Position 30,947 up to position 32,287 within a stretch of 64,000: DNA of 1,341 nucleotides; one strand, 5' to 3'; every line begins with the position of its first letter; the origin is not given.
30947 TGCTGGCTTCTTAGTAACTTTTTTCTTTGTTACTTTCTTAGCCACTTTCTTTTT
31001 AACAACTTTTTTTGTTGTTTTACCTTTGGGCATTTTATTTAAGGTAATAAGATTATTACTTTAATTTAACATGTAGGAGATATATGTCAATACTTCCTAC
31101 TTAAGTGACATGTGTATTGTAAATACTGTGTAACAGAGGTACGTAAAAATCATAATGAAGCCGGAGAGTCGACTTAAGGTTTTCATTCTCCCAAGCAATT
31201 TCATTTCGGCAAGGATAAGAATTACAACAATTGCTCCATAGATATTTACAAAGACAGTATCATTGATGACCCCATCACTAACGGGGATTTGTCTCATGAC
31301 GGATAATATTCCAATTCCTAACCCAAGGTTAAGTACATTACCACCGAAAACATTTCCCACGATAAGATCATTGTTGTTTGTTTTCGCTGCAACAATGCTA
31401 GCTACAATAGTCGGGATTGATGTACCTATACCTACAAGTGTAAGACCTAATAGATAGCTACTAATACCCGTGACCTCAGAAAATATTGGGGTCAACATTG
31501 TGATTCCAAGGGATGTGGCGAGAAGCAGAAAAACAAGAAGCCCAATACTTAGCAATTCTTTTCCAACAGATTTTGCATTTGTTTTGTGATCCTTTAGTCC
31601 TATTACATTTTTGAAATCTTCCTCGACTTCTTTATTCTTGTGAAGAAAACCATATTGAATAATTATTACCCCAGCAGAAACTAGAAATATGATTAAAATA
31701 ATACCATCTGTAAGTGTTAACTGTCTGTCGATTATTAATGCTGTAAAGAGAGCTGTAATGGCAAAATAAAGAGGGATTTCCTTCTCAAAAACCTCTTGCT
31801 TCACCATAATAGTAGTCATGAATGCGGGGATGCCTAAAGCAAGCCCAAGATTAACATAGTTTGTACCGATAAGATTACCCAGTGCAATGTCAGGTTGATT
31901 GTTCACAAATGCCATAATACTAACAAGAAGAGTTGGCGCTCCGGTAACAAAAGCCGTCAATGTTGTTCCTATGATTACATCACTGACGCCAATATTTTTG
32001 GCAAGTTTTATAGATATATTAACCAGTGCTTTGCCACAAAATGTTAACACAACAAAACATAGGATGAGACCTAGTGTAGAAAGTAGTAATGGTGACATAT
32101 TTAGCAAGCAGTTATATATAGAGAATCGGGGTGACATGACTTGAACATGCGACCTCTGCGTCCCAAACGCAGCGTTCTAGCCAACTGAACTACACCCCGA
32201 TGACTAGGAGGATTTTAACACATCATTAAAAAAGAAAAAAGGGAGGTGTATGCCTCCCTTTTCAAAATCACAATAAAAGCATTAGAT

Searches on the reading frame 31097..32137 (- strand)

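Call 73: search_protein_families(library=pfam, proteins=[window:31097-32137:-], max_evalue=0.001)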
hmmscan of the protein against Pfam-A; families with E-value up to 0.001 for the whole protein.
window:31097-32137:- (346 aa): 1 family
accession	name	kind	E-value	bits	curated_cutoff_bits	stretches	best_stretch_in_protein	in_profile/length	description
PF01699.29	Na_Ca_ex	-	3e-41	141.3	24.9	2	20-153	2-143/151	Sodium/calcium exchanger protein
